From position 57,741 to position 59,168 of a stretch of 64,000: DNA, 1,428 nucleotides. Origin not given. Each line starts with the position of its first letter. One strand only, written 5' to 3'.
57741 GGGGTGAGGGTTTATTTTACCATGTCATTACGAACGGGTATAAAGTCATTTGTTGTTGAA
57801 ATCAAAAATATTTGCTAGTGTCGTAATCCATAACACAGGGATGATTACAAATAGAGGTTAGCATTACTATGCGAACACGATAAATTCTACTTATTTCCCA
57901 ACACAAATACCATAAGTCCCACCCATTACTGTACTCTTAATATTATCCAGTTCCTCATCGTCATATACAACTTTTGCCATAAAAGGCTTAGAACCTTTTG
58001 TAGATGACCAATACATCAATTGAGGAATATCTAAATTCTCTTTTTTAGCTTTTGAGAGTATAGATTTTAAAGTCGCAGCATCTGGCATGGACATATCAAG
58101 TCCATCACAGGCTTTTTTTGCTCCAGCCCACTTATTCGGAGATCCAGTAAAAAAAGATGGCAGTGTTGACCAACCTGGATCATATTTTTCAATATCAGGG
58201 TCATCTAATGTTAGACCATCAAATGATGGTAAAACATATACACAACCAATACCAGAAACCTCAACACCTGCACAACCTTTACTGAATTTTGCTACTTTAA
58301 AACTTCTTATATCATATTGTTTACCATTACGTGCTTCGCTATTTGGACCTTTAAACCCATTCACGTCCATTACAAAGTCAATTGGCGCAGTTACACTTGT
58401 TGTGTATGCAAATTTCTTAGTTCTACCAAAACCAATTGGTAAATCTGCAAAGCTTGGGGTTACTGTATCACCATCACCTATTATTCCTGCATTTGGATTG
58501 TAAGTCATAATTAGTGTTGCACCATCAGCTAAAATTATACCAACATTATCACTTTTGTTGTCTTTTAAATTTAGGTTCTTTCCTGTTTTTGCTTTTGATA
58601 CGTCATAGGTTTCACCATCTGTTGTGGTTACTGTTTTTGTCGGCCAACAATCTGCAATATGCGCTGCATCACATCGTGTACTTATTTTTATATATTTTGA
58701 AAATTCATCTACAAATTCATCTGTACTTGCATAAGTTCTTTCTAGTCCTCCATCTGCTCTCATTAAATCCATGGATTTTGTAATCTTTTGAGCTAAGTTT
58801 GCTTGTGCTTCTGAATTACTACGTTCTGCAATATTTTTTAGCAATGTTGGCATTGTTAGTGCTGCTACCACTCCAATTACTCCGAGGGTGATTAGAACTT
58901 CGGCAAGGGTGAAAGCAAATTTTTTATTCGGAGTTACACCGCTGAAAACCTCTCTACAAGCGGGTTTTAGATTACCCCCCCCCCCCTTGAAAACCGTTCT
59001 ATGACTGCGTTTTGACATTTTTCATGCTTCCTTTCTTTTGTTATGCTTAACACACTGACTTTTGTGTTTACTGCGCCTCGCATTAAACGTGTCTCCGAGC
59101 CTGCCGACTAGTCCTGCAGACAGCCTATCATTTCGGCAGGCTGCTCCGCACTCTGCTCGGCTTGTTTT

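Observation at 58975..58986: G12 homopolymer inside the 5' end of a pilin-like ORF: candidate slipped-strand phase-variation switch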

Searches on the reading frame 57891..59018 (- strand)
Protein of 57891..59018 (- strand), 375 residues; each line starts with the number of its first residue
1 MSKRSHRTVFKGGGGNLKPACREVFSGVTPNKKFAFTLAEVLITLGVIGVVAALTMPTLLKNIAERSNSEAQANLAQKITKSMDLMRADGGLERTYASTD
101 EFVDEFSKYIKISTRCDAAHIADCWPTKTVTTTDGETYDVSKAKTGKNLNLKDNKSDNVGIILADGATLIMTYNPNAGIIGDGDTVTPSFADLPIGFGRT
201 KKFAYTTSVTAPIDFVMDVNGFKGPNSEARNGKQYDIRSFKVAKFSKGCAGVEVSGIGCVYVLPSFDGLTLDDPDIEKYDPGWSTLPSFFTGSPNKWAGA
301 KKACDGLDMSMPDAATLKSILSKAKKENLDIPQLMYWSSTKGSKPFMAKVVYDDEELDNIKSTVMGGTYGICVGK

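Call 8: search_protein_families(library=pfam, proteins=[window:57891-59018:-], max_evalue=0.01)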
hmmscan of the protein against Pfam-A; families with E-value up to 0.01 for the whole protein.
window:57891-59018:- (375 aa): 1 family
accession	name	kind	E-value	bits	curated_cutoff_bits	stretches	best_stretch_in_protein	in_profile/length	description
PF07963.17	N_methyl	-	0.00041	20.2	21.2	1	31-54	2-25/27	Prokaryotic N-terminal methylation motif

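Call 9: search_protein_families(library=ncbifam, proteins=[window:57891-59018:-], max_evalue=0.1)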
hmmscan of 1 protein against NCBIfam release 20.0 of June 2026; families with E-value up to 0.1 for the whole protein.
window:57891-59018:- (375 aa): 7 families
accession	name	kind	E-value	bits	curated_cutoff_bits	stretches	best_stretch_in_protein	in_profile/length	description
NF041775.1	typeIV_PilA_Myxo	equivalog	8.2e-06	25.9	400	1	34-80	11-57/214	type IV pilin protein PilA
TIGR01710.1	typeII_sec_gspG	equivalog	1.5e-05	25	88.85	1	36-91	3-57/134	type II secretion system major pseudopilin GspG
NF041013.1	T4P_ComGE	equivalog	0.00033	20.7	49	1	33-85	3-55/83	competence type IV pilus minor pilin ComGE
TIGR02598.1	TIGR02598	subfamily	0.0013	18.9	51.4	1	35-151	1-119/151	Verru_Chthon cassette protein B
NF040999.1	pilin_ComGC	equivalog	0.0032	17.6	75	1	35-80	3-47/84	competence type IV pilus major pilin ComGC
TIGR02532.1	IV_pilin_GFxxxE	domain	0.0043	16.8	16.3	1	35-55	3-23/24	prepilin-type N-terminal cleavage/methylation domain-containing protein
NF047763.1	LIC_10572_fam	equivalog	0.048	13.6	200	1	293-357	127-190/205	LIC_10572 family protein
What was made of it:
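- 58854..58913 (-): Prepilin cleavage/N-methylation motif and hydrophobic alpha-1 N-terminal segment (F36-T55, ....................). PF07963 and TIGR02532 hits (calls 8, 9).
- On Type IV pilin-like proteins (class III signal peptide): PF07963 scores 20.2 against 21.2 (calls 8, 9).
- Checked: PF07963 scores 20.2 against 21.2, just below its cut-off (calls 8, 9).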

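Call 11: find_homologous_proteins(query=window:57891-59018:-, max_evalue=0.001)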
Query window:57891-59018:- (375 aa): 4315 proteins with E <= 0.001 among 8000 candidates; the best 120 are listed.
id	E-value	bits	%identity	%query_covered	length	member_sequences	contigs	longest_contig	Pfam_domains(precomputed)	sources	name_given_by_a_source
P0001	1.4e-242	822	99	97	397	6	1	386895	-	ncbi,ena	-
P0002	2.2e-188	644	89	85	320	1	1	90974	-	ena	-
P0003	4.3e-182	623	82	91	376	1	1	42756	PF05689.19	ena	-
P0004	2.5e-178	611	81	91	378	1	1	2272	PF05689.19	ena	-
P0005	3.1e-178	611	80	91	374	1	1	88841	PF05689.19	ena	-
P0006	4.1e-178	610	81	91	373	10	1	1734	-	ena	-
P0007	4.6e-178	610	81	91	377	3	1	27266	PF05689.19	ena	-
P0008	2.4e-177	608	81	91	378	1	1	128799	PF05689.19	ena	-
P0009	3.6e-177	607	81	91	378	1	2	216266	PF05689.19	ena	-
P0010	5.2e-176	603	80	91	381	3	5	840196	PF05689.19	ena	-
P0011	4.3e-175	600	78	94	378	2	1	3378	-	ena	-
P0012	4.4e-175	600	80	91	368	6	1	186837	-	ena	-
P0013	6.1e-175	600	75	100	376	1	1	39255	-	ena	-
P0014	7.0e-175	600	80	91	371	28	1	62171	-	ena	-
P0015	1.3e-174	599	80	90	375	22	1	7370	-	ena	-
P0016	1.5e-174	598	80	89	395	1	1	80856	PF05689.19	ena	-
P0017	1.7e-174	598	79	91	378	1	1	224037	PF05689.19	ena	-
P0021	1.2e-173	595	80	91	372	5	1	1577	PF05689.19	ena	-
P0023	3.3e-173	594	79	90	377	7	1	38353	PF05689.19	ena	-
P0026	5.6e-173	593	78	91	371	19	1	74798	PF05689.19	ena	-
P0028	7.2e-173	593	77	94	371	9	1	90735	PF07603.18,PF05689.19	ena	-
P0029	1.1e-172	592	75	100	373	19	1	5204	PF05689.19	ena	-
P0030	1.4e-172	592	82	85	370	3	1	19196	PF05689.19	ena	-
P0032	2.0e-172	592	79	91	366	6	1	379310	PF05689.19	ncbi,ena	-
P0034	2.6e-171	588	79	91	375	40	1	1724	PF05689.19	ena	-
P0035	4.4e-171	587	77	94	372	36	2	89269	PF05689.19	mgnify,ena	mgnify:FL=1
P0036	7.9e-171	586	78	91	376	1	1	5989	PF05689.19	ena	-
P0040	7.5e-170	583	78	91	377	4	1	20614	PF05689.19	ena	-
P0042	8.6e-169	580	78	90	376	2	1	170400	PF05689.19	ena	-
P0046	2.8e-165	568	75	94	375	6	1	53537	PF05689.19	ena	-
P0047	1.3e-164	566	71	100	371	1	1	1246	PF05689.19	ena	-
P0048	2.3e-164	565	77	91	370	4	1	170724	PF05689.19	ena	-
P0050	3.5e-164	564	78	89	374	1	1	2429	PF05689.19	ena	-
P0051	6.3e-164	564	78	87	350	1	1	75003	PF05689.19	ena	-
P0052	1.8e-163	562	75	94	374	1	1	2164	PF05689.19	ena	-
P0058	3.0e-162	558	77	91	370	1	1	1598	PF05689.19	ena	-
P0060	5.6e-162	557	76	91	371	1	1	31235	PF05689.19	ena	-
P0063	1.3e-161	556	76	87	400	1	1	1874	PF05689.19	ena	-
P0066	1.4e-161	556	78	87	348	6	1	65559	PF07603.18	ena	-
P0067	1.5e-161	556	77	89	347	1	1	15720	PF05689.19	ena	-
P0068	1.8e-161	555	81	83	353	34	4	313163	PF05689.19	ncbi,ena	-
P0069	1.9e-161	555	79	86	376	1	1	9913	PF05689.19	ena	-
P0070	2.3e-161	555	76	91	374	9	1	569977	PF05689.19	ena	-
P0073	3.5e-161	554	80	83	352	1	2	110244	PF05689.19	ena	-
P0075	6.4e-161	554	81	83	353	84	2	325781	PF05689.19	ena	-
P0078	9.0e-161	553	74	93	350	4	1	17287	PF05689.19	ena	-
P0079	9.5e-161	553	80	85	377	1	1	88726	PF05689.19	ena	-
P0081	1.1e-160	553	77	86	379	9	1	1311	PF07603.18,PF05689.19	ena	-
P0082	1.8e-160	552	81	82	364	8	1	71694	PF05689.19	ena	-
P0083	2.0e-160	552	76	91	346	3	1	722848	PF05689.19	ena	-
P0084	2.0e-160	552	75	91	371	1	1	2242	PF05689.19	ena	-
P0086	2.2e-160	552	80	83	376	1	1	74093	PF05689.19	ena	-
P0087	2.3e-160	552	71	100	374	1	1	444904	PF05689.19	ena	-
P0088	2.3e-160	552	76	91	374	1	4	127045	PF05689.19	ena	-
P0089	2.3e-160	552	71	100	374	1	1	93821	PF05689.19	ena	-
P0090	2.6e-160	552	78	86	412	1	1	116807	PF07603.18,PF05689.19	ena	-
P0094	4.8e-160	551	74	91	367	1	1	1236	PF05689.19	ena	-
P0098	8.1e-160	550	75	91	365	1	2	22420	PF05689.19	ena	-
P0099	9.0e-160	550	70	100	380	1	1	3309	PF05689.19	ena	-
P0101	9.4e-160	550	75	91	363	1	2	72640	PF05689.19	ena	-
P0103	1.1e-159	550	80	83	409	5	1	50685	PF05689.19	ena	-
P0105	1.2e-159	549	80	84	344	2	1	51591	PF05689.19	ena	-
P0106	1.4e-159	549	74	95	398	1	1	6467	PF05689.19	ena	-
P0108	1.5e-159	549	73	91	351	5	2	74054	PF05689.19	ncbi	-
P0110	1.5e-159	549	75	91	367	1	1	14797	PF05689.19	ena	-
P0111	1.5e-159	549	74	92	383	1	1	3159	PF05689.19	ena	-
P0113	1.7e-159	549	74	91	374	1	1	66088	PF07603.18,PF05689.19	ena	-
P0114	1.7e-159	549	78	85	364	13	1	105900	PF05689.19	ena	-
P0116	2.3e-159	548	81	83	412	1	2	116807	PF05689.19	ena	-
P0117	3.1e-159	548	81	83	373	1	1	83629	PF05689.19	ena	-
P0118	3.2e-159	548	80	83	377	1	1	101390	PF05689.19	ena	-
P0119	3.2e-159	548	73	95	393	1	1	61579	PF05689.19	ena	-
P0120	3.4e-159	548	73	94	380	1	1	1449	PF05689.19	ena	-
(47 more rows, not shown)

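Call 12: find_encoding_contigs(protein=window:57891-59018:-, flank=3000, max_places=10)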
Protein window:57891-59018:- (375 aa): 5 contigs read that carry it; 1 place shown.
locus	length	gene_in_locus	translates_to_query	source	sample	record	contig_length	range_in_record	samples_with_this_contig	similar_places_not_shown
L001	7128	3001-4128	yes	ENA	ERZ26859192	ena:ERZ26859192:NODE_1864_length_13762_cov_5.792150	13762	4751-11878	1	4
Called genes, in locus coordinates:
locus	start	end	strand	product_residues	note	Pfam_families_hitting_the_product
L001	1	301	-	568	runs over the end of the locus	-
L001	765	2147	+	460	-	PF03816:LytR_cpsA_psr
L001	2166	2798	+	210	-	PF00881:Nitroreductase, PF14512:TM1586_NiRdase (faint)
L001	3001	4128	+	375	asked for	-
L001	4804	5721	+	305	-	PF11335:DUF3137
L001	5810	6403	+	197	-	PF04011:LemA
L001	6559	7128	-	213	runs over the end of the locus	-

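Call 15: find_related_loci(query=window:57891-59018:-, collection=genome_contigs, flank=2000)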
Query window:57891-59018:- (375 aa) in genome_contigs; peptide patterns used: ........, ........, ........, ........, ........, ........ (x = any residue, [..] = any of these).
177 stretches matched a pattern; 72 encode a relative of the query (tblastn E <= 1e-3); 72 distinct loci.
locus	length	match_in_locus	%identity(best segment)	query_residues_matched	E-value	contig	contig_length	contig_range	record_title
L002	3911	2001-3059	73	28-375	2e-169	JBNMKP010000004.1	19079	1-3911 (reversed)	MAG: bacterium isolate CM_BacZag150.40 k141_309569_length_19079_cov_21.5361, whole genome shotgun sequence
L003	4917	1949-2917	78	13-327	6e-165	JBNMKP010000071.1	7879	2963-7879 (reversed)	MAG: bacterium isolate CM_BacZag150.40 k141_372243_length_7879_cov_33.4272, whole genome shotgun sequence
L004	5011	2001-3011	75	3-332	6e-163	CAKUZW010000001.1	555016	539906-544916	MAG: uncultured Candidatus Melainabacteria bacterium isolate REFINED_METABAT215_TOP10_CONTIGS_1500_ASSEMBLY_K77_MERGED__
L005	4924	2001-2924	78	16-327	6e-156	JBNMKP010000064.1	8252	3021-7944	MAG: bacterium isolate CM_BacZag150.40 k141_157387_length_8252_cov_23.8350, whole genome shotgun sequence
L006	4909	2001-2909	76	33-341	1e-151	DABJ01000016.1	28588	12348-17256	MAG TPA_asm: Candidatus Gastranaerophilales bacterium HUM_12 contig_1386, whole genome shotgun sequence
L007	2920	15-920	74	40-341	2e-150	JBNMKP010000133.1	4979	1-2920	MAG: bacterium isolate CM_BacZag150.40 k141_235826_length_4979_cov_23.0000, whole genome shotgun sequence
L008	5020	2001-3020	65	31-374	5e-137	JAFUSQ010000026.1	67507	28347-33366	Bacterium isolate RGIG4789 Roe_deer_Reticulum-3__c900, whole genome shotgun sequence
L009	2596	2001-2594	92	13-210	3e-121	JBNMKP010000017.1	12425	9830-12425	MAG: bacterium isolate CM_BacZag150.40 k141_739195_length_12425_cov_20.9853, whole genome shotgun sequence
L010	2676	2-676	74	116-340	4e-106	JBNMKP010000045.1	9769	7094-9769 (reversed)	MAG: bacterium isolate CM_BacZag150.40 k141_323653_length_9769_cov_16.0000, whole genome shotgun sequence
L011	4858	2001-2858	55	36-337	7e-105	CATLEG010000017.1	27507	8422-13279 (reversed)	MAG TPA_asm: uncultured Candidatus Melainabacteria bacterium isolate MGG12149_1680015485 genome assembly, contig: ERR319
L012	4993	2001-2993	51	35-375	1e-102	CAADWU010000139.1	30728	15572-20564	TPA_asm: Candidatus Gastranaerophilales bacterium, isolate HGM07947, WGS project CAADWU010000000 data, contig: ERS396310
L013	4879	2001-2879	52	33-339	8e-98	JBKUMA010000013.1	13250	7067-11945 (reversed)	MAG: Candidatus Gastranaerophilaceae bacterium isolate 29-1_25 NODE_2842_length_13250_cov_6.111254, whole genome shotgun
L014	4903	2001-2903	53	35-341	4e-97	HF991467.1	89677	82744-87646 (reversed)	Clostridium sp. CAG:967 genomic scaffold, scf47, whole genome shotgun sequence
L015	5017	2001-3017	53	33-374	1e-96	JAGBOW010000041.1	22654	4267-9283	Bacterium isolate RGIG9312 Yak_Abomasum-1__c364443, whole genome shotgun sequence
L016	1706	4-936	49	47-374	2e-102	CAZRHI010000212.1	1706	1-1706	MAG TPA_asm: uncultured Acetobacter sp. isolate SRP199465_co2_2 genome assembly, contig: NODE_188080_length_1706_cov_13.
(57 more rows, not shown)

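Call 17: find_encoding_contigs(protein=P0001, flank=3000, max_places=10)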
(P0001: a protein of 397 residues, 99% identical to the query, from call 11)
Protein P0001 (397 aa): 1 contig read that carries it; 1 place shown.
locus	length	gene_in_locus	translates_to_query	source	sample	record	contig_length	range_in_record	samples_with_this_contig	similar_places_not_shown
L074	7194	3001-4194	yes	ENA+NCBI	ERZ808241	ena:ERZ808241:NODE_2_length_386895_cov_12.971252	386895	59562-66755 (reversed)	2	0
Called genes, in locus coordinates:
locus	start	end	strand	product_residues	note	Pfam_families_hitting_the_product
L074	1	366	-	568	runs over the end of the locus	-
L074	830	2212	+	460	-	PF03816:LytR_cpsA_psr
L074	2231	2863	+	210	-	PF00881:Nitroreductase, PF14512:TM1586_NiRdase (faint)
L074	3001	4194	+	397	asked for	-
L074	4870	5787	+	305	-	PF11335:DUF3137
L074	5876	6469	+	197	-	PF04011:LemA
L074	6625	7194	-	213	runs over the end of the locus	-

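Call 18: find_encoding_contigs(protein=P0002, flank=3000, max_places=10)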
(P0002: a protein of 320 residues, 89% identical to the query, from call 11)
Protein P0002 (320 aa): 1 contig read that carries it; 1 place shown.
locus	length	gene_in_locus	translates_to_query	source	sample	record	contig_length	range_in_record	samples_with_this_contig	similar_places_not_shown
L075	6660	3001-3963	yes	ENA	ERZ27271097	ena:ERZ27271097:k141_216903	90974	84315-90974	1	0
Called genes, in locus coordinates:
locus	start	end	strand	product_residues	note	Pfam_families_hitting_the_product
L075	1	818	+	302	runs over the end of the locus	PF02445:NadA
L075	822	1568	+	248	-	PF08032:SpoU_sub_bind, PF00588:SpoU_methylase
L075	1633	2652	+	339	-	PF00140:Sigma70_r1_2, PF04542:Sigma70_r2, PF04539:Sigma70_r3, PF04545:Sigma70_r4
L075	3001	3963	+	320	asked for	-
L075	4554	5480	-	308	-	PF02558:ApbA, PF08546:ApbA_C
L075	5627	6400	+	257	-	PF13487:HD_5, PF01966:HD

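Call 21: find_related_loci(query=window:57891-59018:-, collection=metagenome_contigs, flank=1500)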
Query window:57891-59018:- (375 aa) in metagenome_contigs; peptide patterns used: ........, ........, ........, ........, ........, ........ (x = any residue, [..] = any of these).
231 stretches matched a pattern; 87 encode a relative of the query (tblastn E <= 1e-3); the best 80 are kept; 78 distinct loci.
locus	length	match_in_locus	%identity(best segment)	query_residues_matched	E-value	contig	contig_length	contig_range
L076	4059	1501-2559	79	1-353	0e+0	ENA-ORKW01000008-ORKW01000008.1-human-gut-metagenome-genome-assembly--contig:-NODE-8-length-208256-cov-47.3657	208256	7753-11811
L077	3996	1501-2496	82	13-341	2e-178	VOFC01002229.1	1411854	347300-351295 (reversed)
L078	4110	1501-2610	75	1-374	2e-178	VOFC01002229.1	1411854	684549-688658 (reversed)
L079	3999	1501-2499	80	10-344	2e-177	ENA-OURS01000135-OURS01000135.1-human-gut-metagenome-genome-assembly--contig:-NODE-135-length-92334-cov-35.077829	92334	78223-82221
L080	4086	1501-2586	76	13-374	3e-176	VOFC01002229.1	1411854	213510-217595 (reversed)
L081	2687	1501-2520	80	13-352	0e+0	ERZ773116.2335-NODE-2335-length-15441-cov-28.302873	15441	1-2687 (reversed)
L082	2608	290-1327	78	3-346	0e+0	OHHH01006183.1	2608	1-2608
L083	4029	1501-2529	78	13-354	3e-176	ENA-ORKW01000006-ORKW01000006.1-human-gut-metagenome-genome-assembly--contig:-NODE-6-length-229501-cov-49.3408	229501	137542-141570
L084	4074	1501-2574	76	12-374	1e-175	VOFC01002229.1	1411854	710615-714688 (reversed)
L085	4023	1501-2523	78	14-354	6e-175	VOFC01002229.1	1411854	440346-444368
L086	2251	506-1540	77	3-343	0e+0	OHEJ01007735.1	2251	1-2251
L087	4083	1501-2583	74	13-374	7e-174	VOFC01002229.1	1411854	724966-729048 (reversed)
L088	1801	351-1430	74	14-374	0e+0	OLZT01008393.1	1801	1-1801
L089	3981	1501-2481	80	10-338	1e-172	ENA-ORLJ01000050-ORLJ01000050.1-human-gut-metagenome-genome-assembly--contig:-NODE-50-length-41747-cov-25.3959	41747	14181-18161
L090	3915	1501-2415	83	13-320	5e-170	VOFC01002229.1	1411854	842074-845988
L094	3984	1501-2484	78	12-339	2e-164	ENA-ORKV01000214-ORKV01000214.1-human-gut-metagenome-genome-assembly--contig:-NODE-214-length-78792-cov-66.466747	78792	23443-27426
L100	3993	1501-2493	76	10-341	7e-162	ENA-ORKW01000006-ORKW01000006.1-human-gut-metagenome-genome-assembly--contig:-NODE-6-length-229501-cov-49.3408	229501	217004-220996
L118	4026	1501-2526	79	13-351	1e-179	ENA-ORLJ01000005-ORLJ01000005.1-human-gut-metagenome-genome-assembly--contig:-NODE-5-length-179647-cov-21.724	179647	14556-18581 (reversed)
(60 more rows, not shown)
